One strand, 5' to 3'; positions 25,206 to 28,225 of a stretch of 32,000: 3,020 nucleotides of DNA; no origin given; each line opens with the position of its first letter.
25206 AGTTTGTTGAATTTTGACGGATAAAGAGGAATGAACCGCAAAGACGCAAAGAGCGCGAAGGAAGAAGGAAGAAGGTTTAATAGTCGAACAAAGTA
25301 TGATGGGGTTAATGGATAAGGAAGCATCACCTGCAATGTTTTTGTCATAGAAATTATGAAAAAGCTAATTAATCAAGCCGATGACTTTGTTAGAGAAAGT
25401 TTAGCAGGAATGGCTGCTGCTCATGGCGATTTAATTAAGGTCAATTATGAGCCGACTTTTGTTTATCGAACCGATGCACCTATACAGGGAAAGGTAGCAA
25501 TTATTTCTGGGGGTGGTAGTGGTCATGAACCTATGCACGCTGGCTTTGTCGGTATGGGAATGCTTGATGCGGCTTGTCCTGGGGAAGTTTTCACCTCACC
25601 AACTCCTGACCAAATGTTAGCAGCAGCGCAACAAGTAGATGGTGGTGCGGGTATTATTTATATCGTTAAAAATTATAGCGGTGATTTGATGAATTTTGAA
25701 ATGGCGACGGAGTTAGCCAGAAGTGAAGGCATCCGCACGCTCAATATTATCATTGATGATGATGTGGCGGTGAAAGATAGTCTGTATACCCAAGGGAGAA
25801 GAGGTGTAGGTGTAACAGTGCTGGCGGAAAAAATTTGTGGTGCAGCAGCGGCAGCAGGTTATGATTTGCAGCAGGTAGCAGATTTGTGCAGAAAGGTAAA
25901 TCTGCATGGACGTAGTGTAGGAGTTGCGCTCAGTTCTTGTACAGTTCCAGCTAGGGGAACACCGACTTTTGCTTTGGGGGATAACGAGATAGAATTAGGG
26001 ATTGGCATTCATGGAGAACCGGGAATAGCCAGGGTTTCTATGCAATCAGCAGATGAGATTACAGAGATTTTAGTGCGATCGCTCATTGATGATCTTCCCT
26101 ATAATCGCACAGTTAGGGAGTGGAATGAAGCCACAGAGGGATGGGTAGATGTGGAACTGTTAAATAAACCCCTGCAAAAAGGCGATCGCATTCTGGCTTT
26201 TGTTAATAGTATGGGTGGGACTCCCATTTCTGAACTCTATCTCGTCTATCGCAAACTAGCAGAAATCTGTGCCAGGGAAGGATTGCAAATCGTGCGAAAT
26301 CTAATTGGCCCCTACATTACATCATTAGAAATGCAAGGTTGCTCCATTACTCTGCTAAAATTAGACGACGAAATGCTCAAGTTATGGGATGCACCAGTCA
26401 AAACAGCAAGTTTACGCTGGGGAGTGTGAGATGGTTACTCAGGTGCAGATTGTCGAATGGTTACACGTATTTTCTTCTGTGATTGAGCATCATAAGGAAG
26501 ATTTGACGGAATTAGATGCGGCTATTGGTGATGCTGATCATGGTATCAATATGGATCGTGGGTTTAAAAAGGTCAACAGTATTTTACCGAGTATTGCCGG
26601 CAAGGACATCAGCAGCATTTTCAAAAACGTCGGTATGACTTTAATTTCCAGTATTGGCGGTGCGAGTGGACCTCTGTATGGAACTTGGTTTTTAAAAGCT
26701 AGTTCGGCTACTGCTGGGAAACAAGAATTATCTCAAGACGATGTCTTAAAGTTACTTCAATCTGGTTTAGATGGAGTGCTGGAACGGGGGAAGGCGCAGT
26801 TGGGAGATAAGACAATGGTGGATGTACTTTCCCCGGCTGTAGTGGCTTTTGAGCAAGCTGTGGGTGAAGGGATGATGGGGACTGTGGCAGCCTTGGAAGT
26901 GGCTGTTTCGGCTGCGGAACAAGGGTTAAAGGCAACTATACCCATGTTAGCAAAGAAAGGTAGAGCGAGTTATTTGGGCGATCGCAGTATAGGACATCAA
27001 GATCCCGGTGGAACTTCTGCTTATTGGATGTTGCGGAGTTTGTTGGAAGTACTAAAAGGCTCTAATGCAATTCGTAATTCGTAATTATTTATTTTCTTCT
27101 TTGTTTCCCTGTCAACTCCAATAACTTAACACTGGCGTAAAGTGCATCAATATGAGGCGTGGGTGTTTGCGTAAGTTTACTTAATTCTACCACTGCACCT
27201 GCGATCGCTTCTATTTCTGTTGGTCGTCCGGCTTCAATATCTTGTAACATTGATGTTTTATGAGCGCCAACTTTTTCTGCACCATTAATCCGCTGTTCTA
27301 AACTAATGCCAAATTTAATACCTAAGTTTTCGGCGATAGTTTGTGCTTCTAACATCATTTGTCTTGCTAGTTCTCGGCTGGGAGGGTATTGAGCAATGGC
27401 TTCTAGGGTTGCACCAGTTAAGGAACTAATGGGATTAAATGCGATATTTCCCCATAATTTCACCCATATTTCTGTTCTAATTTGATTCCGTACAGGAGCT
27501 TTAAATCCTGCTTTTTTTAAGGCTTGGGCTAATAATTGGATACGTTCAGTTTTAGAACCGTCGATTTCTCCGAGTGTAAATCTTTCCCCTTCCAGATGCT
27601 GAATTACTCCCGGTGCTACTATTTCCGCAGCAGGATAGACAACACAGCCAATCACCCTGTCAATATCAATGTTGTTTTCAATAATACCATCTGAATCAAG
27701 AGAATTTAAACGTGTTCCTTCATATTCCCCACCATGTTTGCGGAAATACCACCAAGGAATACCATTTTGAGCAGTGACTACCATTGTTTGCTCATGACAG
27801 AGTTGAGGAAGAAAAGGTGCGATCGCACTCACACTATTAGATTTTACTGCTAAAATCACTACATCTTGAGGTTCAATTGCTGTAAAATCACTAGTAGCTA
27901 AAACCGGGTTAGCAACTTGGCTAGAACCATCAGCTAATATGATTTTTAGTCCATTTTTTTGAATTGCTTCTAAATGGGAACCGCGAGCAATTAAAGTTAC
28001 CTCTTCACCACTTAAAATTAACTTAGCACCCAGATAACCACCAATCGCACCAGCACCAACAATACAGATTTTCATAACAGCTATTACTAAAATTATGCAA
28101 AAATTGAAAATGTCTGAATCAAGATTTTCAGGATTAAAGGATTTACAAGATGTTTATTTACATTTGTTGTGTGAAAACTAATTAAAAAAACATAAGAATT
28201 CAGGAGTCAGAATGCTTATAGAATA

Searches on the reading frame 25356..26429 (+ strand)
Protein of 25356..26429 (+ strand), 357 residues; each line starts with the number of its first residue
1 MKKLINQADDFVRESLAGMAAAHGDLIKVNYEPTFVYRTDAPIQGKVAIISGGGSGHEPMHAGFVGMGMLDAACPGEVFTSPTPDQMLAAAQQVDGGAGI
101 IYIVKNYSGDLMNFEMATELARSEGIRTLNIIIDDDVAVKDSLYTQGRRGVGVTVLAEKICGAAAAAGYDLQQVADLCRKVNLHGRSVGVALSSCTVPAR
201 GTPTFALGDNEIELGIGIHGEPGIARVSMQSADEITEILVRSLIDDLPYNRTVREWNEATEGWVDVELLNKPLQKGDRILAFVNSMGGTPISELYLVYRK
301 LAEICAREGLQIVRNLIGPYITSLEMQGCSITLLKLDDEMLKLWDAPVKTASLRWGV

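Call 71: search_protein_families(library=pfam, proteins=[window:25356-26429:+], max_evalue=0.00001)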
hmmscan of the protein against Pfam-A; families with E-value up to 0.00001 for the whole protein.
window:25356-26429:+ (357 aa): 1 family
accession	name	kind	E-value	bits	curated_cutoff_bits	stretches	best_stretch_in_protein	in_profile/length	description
PF02733.22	Dak1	-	6.2e-127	423.3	31.4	1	18-351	2-312/313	Dak1 domain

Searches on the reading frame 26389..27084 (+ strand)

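Call 71: search_protein_families(library=pfam, proteins=[window:26389-27084:+], max_evalue=0.00001)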
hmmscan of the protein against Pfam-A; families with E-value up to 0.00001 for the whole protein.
window:26389-27084:+ (231 aa): 1 family
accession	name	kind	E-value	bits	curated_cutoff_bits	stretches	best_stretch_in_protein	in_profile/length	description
PF02734.22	Dak2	-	7.9e-55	185.9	27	1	45-219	1-173/174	DAK2 domain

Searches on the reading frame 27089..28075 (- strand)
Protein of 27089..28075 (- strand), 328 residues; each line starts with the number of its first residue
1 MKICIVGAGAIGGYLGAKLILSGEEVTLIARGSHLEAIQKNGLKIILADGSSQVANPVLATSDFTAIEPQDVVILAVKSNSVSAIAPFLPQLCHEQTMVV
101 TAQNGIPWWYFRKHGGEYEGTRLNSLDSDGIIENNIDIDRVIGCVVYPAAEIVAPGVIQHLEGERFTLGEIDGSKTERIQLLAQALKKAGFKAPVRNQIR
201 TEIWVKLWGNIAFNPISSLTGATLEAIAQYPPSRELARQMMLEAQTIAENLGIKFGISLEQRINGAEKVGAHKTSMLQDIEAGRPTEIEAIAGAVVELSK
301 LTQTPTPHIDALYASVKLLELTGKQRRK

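Call 71: search_protein_families(library=pfam, proteins=[window:27089-28075:-], max_evalue=0.00001)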
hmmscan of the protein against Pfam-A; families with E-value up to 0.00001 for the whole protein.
window:27089-28075:- (328 aa): 2 families
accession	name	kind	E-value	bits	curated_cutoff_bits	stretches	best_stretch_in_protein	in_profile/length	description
PF08546.17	ApbA_C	-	9.3e-31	107.2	22.7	1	199-319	2-124/125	Ketopantoate reductase PanE/ApbA C terminal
PF02558.23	ApbA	-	1.7e-29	102.8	22.2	1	3-106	1-103/150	Ketopantoate reductase PanE/ApbA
